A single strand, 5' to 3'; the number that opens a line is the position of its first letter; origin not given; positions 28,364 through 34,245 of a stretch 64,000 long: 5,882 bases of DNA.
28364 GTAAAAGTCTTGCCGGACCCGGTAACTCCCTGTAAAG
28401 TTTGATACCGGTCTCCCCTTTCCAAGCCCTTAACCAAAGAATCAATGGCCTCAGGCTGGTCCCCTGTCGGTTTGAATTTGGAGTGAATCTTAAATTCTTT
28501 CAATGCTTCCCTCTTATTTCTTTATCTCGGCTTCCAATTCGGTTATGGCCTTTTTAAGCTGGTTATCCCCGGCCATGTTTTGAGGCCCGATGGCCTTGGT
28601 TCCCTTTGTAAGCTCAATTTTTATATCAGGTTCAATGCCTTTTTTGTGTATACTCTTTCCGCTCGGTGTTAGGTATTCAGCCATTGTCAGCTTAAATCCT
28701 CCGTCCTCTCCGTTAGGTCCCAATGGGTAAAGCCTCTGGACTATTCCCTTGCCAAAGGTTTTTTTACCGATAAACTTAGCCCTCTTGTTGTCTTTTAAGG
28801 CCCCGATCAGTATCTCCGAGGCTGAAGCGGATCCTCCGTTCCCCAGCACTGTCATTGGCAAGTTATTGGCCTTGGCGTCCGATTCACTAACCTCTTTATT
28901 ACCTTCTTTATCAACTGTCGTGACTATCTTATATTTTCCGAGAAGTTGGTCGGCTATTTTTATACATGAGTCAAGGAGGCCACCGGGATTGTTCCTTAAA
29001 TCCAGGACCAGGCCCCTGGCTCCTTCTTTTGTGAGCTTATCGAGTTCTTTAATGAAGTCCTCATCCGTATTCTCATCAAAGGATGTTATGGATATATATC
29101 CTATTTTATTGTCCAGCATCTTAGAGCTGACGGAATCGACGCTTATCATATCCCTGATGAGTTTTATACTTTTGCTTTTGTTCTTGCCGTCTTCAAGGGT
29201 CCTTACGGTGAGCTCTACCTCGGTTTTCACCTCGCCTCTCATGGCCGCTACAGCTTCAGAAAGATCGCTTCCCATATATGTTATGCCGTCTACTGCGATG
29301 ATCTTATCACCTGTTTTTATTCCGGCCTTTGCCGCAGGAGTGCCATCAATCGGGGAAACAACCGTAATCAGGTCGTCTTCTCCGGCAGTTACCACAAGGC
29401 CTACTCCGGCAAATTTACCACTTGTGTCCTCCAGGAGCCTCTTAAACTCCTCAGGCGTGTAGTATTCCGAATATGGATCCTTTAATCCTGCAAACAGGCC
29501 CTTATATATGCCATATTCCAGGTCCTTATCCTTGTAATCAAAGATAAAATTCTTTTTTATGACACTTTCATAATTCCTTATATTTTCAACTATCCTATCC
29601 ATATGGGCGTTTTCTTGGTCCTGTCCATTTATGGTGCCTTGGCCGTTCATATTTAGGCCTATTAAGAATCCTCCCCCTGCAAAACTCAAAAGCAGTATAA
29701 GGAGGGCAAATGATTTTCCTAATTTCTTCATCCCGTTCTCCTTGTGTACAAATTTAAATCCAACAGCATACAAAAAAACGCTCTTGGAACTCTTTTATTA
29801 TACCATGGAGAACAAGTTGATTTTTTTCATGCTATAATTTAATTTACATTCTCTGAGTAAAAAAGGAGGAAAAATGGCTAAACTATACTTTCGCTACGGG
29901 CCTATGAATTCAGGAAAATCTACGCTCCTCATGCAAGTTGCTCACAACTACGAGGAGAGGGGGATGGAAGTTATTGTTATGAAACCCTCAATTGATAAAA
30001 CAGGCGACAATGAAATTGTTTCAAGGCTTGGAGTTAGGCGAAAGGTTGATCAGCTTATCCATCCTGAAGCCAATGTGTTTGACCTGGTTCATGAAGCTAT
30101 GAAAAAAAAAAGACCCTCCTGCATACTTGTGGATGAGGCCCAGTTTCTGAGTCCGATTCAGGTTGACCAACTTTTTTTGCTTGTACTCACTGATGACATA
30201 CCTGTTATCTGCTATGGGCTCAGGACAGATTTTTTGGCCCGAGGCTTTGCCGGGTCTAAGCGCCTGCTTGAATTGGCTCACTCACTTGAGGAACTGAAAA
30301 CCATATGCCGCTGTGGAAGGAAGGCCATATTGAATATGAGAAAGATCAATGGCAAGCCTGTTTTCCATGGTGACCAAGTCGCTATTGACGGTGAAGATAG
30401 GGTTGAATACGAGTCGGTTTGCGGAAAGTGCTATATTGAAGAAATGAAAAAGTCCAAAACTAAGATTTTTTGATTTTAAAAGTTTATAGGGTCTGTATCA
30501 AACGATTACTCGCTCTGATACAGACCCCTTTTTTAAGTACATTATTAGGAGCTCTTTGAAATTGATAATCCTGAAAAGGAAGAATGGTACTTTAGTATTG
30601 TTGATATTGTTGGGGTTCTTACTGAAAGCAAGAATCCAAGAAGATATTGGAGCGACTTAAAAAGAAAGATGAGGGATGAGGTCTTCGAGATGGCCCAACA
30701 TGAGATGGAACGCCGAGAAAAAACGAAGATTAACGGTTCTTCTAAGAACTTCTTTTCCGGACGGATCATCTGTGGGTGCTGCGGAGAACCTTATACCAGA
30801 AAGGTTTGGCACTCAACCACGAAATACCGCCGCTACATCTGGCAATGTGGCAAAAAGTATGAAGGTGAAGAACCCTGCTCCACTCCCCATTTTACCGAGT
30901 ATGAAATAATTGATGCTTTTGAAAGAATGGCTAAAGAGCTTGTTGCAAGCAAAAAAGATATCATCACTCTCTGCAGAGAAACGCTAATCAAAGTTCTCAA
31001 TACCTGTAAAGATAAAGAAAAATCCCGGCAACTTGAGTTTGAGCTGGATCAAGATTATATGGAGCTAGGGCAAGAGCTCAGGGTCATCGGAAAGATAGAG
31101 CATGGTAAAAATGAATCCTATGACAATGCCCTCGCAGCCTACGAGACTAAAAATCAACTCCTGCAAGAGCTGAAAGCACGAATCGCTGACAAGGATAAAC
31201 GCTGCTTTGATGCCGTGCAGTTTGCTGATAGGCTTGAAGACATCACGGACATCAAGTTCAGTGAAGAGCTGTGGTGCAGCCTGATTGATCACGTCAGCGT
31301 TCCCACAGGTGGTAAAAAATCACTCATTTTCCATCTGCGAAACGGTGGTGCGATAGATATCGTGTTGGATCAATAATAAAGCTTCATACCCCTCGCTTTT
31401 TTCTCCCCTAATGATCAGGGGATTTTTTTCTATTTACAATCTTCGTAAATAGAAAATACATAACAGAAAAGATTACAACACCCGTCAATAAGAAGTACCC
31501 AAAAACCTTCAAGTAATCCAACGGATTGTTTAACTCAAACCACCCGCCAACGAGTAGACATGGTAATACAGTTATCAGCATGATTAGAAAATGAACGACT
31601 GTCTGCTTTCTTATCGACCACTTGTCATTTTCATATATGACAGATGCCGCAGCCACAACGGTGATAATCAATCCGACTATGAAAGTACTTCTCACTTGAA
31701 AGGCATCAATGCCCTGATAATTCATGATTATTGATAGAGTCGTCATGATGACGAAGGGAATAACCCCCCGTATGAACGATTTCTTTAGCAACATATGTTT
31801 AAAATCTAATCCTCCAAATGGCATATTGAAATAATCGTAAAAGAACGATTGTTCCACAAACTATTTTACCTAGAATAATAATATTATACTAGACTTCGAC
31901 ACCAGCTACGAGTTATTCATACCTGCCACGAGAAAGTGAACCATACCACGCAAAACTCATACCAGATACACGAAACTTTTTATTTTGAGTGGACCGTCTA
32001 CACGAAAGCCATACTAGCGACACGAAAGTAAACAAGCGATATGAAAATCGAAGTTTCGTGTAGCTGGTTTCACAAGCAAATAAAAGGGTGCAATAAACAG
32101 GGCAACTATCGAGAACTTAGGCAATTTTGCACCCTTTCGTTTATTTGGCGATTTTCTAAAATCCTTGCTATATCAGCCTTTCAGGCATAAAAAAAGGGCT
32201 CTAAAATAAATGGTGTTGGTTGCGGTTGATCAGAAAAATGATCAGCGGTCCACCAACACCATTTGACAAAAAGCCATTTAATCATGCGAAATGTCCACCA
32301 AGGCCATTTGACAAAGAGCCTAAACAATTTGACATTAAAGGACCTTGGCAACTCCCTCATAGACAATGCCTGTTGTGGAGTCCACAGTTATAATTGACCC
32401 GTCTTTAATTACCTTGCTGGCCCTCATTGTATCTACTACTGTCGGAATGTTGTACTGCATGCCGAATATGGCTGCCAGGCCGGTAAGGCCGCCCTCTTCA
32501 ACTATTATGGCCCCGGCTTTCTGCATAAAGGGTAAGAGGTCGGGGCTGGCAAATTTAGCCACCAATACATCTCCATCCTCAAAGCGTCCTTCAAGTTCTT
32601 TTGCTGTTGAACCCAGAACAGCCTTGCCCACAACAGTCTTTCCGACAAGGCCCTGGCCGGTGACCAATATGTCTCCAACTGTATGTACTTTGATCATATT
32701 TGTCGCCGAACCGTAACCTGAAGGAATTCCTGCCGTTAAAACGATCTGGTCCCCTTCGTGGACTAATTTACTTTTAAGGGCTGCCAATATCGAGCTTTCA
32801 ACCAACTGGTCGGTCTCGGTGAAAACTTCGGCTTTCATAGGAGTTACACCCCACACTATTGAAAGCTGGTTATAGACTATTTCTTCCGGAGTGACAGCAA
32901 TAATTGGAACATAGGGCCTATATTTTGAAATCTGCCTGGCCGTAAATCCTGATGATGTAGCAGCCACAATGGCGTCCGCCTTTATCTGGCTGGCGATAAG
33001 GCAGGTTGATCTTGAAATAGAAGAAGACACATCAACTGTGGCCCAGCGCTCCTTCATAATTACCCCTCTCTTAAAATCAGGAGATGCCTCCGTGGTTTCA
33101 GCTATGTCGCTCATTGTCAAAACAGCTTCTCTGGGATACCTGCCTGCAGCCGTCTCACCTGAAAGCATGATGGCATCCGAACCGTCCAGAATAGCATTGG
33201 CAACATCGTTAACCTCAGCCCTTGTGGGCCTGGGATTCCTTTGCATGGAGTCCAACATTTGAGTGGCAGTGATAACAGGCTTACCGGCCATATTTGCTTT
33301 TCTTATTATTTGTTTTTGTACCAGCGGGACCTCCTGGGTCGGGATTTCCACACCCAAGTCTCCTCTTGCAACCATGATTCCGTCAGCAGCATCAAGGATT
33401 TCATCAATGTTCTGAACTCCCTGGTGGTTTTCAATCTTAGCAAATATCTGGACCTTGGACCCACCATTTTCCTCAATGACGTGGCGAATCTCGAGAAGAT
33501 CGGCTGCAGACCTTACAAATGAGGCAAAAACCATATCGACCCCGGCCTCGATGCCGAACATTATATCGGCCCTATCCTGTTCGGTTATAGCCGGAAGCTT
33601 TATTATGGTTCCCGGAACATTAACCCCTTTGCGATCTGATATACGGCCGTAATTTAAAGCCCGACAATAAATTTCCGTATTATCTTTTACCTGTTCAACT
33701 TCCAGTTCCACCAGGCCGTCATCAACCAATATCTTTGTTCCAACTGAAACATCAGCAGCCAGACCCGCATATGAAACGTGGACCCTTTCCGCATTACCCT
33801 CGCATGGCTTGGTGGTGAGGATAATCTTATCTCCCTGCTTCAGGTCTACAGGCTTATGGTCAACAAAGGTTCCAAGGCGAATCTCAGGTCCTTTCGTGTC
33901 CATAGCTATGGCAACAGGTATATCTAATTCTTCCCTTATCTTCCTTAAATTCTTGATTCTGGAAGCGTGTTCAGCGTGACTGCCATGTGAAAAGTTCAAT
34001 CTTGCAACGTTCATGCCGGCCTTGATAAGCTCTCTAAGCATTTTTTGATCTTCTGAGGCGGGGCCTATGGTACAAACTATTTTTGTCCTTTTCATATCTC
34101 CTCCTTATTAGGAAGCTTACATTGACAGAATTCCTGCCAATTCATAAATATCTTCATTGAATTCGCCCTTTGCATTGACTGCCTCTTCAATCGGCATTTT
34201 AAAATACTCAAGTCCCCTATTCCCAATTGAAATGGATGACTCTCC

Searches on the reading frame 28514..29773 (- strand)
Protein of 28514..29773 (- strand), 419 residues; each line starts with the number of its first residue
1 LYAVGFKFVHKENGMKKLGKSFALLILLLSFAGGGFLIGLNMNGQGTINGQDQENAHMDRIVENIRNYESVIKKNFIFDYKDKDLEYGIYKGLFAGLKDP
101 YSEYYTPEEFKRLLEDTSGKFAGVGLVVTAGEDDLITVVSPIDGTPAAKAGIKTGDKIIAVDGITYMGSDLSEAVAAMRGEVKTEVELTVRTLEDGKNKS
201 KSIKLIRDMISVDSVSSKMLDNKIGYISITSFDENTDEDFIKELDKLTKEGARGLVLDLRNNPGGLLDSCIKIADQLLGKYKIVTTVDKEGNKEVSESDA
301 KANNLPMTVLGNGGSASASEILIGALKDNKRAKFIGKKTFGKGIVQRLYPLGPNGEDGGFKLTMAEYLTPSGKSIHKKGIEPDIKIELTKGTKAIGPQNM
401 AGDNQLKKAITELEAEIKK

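Call 42: search_protein_families(library=pfam, proteins=[window:28514-29773:-], max_evalue=0.00001)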
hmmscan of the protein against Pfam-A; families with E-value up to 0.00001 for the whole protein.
window:28514-29773:- (419 aa): 4 families
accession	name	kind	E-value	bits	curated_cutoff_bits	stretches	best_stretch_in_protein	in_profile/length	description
PF03572.23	Peptidase_S41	-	8.3e-55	185.3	24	1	223-386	1-165/165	Peptidase family S41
PF17820.7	PDZ_6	-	1.2e-11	44.6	27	1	138-191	2-53/54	PDZ domain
PF00595.29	PDZ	-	1.5e-09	38.5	23.2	1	122-190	10-80/81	PDZ domain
PF13180.12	PDZ_2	-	4.7e-09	36.9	27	1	131-205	9-80/80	PDZ domain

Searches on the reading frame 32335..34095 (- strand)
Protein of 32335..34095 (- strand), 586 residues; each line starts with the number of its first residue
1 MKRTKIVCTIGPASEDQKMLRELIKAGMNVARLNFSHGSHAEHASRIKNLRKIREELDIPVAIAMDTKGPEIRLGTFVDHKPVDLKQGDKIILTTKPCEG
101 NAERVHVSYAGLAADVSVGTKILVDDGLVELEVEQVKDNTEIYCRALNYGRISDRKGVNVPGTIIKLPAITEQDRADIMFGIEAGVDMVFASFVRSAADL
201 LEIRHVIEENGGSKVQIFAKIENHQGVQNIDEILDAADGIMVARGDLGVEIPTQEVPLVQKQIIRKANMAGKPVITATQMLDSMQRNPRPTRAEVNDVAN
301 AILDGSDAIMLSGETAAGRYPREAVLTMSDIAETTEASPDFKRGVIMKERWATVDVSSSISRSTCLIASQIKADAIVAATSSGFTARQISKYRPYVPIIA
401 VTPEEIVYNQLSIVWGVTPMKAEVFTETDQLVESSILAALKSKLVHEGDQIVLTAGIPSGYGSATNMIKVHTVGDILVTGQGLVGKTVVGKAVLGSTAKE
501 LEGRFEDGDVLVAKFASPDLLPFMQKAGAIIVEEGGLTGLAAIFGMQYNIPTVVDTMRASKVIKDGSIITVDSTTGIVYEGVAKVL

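Call 42: search_protein_families(library=pfam, proteins=[window:32335-34095:-], max_evalue=0.00001)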
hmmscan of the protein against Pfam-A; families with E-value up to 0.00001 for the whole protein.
window:32335-34095:- (586 aa): 3 families
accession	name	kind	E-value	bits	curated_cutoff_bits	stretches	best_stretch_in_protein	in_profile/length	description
PF00224.27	PK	-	1.5e-145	484.9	30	1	1-325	1-328/328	Pyruvate kinase, barrel domain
PF02887.21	PK_C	-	2.5e-36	124.7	28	1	359-471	2-114/114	Pyruvate kinase, alpha/beta domain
PF00391.29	PEP-utilizers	-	2.5e-18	65.9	23.1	1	505-576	1-72/72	PEP-utilising enzyme, mobile domain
